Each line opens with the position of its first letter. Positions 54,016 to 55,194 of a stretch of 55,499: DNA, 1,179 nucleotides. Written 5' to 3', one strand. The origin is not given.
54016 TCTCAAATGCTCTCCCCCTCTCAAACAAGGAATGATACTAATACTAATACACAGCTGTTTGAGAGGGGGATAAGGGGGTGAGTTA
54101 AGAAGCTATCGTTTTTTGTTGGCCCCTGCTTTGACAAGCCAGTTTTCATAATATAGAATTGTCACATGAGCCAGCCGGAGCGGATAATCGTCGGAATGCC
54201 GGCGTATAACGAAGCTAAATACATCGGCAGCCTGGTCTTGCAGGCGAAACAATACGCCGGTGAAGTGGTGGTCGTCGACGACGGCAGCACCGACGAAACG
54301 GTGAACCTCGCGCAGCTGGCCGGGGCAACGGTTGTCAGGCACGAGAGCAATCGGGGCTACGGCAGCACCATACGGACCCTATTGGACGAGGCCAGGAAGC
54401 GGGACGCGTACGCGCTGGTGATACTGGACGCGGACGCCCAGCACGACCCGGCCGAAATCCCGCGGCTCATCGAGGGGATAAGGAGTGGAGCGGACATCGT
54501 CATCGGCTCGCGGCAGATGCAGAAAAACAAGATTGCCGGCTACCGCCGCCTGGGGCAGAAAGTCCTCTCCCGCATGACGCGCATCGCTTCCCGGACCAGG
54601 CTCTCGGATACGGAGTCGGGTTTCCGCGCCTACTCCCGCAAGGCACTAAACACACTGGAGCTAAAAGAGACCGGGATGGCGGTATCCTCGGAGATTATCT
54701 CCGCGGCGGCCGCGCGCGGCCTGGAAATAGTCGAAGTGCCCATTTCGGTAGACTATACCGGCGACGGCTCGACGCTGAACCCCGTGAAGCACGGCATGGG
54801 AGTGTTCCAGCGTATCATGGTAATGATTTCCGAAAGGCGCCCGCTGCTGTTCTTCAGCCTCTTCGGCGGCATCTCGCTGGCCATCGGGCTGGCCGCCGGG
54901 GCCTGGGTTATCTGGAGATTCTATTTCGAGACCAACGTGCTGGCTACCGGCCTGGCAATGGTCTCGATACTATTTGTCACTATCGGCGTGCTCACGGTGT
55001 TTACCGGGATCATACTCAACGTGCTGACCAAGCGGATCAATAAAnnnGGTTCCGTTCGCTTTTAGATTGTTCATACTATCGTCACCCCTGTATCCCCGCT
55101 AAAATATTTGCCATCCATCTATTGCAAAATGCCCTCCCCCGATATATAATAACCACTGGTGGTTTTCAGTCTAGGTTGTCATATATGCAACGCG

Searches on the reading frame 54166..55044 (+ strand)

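Call 62: search_protein_families(library=pfam, proteins=[window:54166-55044:+], max_evalue=0.0001)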
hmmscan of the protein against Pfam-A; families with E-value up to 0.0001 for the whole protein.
window:54166-55044:+ (293 aa): 2 families
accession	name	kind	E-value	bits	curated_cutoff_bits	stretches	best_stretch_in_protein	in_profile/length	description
PF00535.33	Glycos_transf_2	-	5.2e-26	92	23.3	1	9-163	2-166/168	Glycosyl transferase family 2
PF12804.13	NTP_transf_3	-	9.7e-05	23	27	0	23-136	30-143/160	MobA-like NTP transferase domain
